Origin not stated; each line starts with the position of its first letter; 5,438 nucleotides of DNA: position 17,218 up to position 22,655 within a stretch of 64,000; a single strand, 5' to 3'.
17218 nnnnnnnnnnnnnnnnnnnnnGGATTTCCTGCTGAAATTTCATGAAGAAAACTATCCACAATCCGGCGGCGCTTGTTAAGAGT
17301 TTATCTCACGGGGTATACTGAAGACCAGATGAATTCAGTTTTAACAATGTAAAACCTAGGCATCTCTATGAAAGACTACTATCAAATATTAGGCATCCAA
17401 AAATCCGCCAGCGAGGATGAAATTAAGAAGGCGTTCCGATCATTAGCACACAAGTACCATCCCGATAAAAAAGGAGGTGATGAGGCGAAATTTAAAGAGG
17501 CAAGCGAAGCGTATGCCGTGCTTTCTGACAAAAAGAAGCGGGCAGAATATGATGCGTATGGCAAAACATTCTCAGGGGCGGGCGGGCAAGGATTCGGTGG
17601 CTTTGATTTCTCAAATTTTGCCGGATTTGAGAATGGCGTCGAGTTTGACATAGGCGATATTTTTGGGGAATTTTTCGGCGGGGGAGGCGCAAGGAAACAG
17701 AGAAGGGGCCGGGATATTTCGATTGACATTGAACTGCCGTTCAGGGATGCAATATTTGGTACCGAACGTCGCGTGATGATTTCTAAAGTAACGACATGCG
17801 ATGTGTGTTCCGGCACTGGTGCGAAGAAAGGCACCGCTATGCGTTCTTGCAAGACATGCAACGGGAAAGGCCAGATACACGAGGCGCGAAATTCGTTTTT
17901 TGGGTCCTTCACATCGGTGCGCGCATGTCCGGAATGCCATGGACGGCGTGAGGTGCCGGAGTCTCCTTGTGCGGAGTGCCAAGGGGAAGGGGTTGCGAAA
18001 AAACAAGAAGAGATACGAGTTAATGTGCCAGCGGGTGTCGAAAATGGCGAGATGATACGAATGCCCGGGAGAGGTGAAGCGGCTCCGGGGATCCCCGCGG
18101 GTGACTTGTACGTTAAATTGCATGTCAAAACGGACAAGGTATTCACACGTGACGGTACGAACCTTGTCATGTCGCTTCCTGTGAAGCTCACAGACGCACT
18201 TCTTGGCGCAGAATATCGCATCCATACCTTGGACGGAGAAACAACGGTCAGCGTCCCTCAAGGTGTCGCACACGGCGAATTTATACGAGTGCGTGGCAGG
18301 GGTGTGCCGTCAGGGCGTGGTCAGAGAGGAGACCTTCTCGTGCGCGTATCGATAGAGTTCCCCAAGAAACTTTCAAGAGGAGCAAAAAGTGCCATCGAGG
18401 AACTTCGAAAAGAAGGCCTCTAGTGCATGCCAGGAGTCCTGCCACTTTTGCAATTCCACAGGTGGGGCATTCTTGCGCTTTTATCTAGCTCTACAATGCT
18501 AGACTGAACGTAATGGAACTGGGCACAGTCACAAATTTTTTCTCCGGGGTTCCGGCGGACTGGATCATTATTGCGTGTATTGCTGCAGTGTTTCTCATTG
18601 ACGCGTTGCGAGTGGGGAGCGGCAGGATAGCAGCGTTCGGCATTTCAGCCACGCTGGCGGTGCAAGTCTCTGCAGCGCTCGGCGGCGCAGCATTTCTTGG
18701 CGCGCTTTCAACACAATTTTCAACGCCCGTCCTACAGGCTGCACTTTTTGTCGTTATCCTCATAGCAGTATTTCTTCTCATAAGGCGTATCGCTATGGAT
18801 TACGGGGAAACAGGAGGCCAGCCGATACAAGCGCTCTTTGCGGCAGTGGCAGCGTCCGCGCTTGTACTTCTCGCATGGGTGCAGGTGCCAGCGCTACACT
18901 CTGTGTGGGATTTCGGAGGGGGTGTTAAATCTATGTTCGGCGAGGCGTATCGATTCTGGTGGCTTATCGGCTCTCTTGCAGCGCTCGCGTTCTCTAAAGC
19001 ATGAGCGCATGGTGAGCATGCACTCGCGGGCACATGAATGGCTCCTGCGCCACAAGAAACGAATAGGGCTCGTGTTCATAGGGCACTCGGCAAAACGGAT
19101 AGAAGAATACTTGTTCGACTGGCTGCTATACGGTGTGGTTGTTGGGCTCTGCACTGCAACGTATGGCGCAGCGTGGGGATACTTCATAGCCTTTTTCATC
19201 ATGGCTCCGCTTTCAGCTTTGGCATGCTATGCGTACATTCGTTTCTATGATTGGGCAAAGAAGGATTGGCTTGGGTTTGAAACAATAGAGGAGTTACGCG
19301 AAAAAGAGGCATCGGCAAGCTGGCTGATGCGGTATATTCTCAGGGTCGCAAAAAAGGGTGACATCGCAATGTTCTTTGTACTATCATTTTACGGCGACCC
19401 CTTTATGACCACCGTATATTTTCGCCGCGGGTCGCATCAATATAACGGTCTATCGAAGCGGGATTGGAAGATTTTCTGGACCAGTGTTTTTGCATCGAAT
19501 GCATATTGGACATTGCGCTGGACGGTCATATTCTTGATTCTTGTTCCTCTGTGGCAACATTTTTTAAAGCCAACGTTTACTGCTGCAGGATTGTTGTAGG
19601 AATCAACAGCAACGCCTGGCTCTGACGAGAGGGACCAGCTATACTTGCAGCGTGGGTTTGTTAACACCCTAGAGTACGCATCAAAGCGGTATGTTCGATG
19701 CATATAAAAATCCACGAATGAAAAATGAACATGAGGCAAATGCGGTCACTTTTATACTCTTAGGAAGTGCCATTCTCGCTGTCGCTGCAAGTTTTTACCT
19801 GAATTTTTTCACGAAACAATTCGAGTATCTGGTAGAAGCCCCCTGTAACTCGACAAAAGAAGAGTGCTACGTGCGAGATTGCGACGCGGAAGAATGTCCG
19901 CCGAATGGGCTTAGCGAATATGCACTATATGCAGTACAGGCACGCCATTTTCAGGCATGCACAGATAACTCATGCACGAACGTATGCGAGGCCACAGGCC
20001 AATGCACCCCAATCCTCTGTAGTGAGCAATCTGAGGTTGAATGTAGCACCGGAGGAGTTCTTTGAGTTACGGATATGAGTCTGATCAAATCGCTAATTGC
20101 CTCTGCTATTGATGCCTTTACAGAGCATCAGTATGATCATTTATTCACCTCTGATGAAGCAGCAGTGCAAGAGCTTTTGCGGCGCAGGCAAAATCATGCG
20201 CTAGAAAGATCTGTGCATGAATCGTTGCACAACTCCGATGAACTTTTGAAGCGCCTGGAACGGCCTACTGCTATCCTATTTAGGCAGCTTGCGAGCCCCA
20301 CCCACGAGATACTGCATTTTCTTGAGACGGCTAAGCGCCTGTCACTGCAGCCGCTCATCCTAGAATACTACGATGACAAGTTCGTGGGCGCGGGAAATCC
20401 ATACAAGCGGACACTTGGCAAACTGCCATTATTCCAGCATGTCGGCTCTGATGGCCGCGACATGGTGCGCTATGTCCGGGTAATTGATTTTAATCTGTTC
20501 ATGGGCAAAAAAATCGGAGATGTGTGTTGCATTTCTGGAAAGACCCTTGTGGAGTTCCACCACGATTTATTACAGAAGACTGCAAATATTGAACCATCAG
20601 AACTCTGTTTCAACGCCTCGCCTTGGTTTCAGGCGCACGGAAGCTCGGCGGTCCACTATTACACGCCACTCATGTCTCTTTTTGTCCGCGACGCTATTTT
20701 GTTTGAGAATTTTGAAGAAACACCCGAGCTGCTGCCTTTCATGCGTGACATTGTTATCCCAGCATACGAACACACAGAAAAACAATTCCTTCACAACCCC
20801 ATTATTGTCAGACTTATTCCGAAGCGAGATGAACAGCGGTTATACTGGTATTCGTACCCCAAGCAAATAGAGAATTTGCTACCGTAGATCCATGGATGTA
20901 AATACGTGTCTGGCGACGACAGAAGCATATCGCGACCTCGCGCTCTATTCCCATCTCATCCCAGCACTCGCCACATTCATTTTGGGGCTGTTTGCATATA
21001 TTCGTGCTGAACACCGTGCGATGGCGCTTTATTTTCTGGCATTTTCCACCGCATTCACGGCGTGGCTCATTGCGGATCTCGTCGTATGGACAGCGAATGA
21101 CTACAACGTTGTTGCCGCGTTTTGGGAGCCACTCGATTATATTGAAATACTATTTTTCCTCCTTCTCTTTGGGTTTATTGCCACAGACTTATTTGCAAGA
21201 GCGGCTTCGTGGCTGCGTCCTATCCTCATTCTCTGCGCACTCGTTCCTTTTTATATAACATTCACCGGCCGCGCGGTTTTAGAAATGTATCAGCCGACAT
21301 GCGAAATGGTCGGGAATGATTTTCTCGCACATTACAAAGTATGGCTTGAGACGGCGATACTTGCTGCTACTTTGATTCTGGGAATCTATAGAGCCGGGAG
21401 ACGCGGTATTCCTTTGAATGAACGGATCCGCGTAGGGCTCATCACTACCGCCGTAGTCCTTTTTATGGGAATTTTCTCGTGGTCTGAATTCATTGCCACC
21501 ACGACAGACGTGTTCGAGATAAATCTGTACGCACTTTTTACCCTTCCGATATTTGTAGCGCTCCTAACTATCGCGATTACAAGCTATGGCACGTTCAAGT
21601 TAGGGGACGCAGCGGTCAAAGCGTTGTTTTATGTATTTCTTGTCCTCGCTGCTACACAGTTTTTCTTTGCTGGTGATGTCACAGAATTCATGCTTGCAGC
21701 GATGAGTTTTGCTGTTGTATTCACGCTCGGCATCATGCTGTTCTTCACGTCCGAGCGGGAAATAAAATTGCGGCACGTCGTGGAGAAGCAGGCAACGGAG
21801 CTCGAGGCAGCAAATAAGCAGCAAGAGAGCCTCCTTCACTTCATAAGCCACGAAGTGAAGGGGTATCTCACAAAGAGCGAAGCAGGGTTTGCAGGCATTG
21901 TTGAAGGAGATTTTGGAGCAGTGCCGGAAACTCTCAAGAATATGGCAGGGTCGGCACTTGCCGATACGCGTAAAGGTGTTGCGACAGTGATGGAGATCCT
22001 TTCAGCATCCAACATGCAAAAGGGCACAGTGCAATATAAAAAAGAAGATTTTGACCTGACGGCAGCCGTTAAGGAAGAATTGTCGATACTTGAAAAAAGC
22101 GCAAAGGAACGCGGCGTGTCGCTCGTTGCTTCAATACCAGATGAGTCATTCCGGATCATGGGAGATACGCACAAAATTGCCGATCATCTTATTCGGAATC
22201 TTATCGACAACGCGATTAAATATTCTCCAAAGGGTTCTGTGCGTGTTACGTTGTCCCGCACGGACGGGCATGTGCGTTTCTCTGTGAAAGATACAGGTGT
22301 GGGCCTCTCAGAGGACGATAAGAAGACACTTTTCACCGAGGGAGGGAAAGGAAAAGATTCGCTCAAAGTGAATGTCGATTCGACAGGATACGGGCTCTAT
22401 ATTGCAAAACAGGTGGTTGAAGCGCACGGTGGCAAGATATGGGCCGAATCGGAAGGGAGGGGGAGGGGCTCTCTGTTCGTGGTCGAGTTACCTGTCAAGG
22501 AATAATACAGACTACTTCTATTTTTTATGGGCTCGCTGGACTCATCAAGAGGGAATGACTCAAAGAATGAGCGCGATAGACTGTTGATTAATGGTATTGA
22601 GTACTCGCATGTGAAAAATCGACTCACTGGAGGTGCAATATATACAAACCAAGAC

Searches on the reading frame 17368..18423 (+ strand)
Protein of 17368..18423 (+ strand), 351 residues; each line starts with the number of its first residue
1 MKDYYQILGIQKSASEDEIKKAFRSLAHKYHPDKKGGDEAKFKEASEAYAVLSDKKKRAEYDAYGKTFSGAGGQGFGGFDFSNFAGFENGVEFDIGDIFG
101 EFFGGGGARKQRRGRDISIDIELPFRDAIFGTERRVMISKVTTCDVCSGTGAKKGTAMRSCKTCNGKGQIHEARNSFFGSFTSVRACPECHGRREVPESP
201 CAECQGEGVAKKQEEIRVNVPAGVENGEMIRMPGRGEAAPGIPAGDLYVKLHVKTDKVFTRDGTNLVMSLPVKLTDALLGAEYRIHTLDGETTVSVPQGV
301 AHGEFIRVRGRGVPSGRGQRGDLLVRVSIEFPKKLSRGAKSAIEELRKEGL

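Call 45: search_protein_families(library=pfam, proteins=[window:17368-18423:+], max_evalue=0.0001)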
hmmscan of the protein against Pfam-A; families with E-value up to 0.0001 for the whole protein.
window:17368-18423:+ (351 aa): 3 families
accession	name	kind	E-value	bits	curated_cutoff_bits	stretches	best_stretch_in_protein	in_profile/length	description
PF01556.23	DnaJ_C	-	1.7e-43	148.7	26.6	1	118-332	2-152/152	DnaJ C terminal domain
PF00226.36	DnaJ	-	1.7e-23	82.9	27.8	1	3-62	1-63/63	DnaJ domain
PF00684.25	DnaJ_CXXCXGXG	-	5.3e-15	55.9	32.7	1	144-208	1-65/65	DnaJ central domain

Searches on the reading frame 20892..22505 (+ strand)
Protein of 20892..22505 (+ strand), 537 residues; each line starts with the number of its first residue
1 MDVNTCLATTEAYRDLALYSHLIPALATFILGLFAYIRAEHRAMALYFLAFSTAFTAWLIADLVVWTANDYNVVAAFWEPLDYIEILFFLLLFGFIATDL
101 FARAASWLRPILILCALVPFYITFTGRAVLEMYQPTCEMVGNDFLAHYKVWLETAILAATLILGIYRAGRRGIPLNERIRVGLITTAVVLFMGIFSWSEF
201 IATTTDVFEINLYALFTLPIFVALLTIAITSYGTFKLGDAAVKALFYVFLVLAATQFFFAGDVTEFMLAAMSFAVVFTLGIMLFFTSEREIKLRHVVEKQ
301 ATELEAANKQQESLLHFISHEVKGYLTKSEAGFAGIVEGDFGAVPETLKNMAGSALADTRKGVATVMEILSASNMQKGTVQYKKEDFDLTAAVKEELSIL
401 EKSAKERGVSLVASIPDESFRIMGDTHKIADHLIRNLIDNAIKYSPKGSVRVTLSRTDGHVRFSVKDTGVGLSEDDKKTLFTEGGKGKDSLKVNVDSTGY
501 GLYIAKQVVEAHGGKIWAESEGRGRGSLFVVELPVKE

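Call 45: search_protein_families(library=pfam, proteins=[window:20892-22505:+], max_evalue=0.0001)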
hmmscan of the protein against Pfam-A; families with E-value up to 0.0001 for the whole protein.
window:20892-22505:+ (537 aa): 1 family
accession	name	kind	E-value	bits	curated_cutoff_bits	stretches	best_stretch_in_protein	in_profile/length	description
PF02518.31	HATPase_c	-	3.5e-25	89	26.4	1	431-536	7-110/111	Histidine kinase-, DNA gyrase B-, and HSP90-like ATPase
